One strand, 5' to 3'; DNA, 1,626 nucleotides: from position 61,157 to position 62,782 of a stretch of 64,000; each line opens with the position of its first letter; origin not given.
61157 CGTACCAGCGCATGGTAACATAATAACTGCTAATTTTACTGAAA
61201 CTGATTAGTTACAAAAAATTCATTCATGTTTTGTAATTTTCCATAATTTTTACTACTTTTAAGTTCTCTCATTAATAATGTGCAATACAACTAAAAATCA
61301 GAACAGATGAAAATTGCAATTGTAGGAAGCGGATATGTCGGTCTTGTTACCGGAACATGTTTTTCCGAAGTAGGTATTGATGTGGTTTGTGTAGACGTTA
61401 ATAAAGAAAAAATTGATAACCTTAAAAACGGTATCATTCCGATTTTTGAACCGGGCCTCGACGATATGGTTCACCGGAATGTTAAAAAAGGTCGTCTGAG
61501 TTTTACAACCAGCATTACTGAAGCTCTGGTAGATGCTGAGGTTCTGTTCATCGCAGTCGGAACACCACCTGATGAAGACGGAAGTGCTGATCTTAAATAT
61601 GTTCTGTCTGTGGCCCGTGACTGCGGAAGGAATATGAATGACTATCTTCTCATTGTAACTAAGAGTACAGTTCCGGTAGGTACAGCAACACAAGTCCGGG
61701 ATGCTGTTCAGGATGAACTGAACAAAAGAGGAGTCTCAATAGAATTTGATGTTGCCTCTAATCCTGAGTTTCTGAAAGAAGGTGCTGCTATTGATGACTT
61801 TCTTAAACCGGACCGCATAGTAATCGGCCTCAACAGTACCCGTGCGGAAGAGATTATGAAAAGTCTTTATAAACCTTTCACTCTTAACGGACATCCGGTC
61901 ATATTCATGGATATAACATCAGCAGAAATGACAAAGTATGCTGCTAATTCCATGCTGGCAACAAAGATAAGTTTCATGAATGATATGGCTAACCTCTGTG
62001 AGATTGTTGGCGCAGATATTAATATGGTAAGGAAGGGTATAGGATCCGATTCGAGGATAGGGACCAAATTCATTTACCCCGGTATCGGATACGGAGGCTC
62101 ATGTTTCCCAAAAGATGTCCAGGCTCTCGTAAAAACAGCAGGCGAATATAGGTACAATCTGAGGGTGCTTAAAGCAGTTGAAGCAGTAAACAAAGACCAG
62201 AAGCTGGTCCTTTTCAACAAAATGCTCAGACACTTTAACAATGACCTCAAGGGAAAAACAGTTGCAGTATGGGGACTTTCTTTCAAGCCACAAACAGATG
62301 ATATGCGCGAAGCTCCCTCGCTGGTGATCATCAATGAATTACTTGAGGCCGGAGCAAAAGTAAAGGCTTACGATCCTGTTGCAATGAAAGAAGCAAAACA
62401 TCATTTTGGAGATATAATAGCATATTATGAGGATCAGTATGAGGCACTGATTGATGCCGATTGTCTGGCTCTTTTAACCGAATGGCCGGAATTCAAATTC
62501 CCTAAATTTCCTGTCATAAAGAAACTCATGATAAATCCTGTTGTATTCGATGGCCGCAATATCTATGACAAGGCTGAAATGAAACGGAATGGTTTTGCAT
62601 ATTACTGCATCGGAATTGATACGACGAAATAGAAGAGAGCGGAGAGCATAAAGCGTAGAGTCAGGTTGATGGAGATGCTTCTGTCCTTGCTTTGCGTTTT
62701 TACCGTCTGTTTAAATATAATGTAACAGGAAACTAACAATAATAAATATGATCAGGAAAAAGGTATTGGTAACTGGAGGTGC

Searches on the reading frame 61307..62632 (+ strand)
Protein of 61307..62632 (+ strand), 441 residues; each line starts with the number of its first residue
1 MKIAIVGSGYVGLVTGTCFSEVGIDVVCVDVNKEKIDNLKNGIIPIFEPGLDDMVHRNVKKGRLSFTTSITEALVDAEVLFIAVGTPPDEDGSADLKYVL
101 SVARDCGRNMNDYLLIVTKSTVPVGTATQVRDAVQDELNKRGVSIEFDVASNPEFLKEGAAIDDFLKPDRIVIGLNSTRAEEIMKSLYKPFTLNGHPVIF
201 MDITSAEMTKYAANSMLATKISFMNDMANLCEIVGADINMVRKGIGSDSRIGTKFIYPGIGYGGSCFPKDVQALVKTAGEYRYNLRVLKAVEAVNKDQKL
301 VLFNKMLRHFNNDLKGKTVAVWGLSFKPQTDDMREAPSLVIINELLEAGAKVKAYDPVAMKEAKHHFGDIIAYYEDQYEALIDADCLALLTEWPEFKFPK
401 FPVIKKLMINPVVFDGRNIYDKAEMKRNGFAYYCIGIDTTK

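Call 56: search_protein_families(library=pfam, proteins=[window:61307-62632:+], max_evalue=0.00001)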
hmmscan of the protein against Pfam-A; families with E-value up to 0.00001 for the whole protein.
window:61307-62632:+ (441 aa): 3 families
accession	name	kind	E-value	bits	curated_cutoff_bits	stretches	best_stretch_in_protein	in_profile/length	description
PF03721.20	UDPG_MGDP_dh_N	-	5.4e-67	225.4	27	1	1-187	1-187/187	UDP-glucose/GDP-mannose dehydrogenase family, NAD binding domain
PF00984.24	UDPG_MGDP_dh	-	1.6e-38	131.1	25.4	1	205-296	2-93/94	UDP-glucose/GDP-mannose dehydrogenase family, central domain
PF03720.21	UDPG_MGDP_dh_C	-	4.8e-34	117.3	30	1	320-422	1-103/103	UDP-glucose/GDP-mannose dehydrogenase family, UDP binding domain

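Call 57: find_related_loci(query=window:61307-62632:+, collection=genome_contigs, flank=1000)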
Query window:61307-62632:+ (441 aa) in genome_contigs; peptide patterns used: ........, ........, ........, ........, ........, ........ (x = any residue, [..] = any of these).
600 stretches matched a pattern (row limit reached: there are more); 599 encode a relative of the query (tblastn E <= 1e-3); the best 80 are kept; 80 distinct loci.
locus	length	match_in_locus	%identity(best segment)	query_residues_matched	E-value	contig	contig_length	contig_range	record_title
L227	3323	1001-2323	89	1-441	0e+0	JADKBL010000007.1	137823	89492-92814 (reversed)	MAG: Bacteroidetes bacterium isolate Mari_18-Q3-R65-66_MAXAC.224 tig00008132-10-1376480, whole genome shotgun sequence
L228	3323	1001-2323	85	1-441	0e+0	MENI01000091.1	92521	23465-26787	MAG: Bacteroidetes bacterium GWA2_40_15 gwa2_scaffold_439, whole genome shotgun sequence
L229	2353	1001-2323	82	1-441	0e+0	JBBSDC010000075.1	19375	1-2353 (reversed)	MAG: Bacteroidales bacterium isolate metawrap_la6_60 metawrap_la6_60_K_682692_L_19375_cov_16.7712, whole genome shotgun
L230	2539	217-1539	80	1-441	0e+0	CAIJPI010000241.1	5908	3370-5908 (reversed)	MAG: uncultured Bacteroidales bacterium isolate Ja1-D5_bin-349 genome assembly, contig: bin-349:241/354, whole genome sh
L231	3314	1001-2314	80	1-438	0e+0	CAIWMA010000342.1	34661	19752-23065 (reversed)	MAG: uncultured Bacteroidales bacterium isolate KR4_bin-0449 genome assembly, contig: bin-0449:342/593, whole genome sho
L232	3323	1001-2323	80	1-441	0e+0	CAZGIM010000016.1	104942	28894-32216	MAG TPA_asm: uncultured Prolixibacteraceae bacterium isolate SRP263991_co1_301 genome assembly, contig: NODE_120_length_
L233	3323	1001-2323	78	1-441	0e+0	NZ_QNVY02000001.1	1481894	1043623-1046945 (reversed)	Flavobacterium petrolei strain Kopri-42 1, whole genome shotgun sequence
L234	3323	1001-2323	78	1-441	0e+0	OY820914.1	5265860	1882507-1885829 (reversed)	MAG: Bacteroidales bacterium isolate 29af8000-aa9b-4969-9261-ea2c593eb5de genome assembly, chromosome: 1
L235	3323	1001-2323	78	1-441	0e+0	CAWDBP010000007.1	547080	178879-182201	MAG: uncultured Bacteroidales bacterium isolate MFD01689.bin.1.120 genome assembly, contig: contig_33205, whole genome s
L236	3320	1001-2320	76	1-440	0e+0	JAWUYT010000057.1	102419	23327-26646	MAG: Polaribacter sp. isolate HBSea_ice_MAG886 BAT.886_963787_flag=1_multi=8.2717_len=102419, whole genome shotgun seque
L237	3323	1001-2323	78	1-441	0e+0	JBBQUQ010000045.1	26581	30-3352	MAG: Bacteroidales bacterium isolate Co_metawrap_1939 Cmw_1939_k141_16580008_length_26581_cov_11.0000, whole genome shot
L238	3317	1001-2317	75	1-439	0e+0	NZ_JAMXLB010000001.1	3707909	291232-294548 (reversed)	Flavobacterium sp. NRK F7 Scaffold_1, whole genome shotgun sequence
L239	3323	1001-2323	76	1-441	0e+0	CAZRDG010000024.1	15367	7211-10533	MAG TPA_asm: uncultured Lacinutrix sp. isolate binchicken_co272_8 genome assembly, contig: NODE_60_length_15367_cov_11.1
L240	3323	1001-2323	76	1-441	0e+0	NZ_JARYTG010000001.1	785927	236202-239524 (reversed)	Winogradskyella sp. SYSU M77433 NODE_1_length_785927_cov_155.639066, whole genome shotgun sequence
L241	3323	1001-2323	75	1-441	0e+0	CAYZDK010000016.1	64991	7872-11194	MAG TPA_asm: uncultured Polaribacter sp. isolate SRP342821_co1_174 genome assembly, contig: NODE_294_length_64991_cov_97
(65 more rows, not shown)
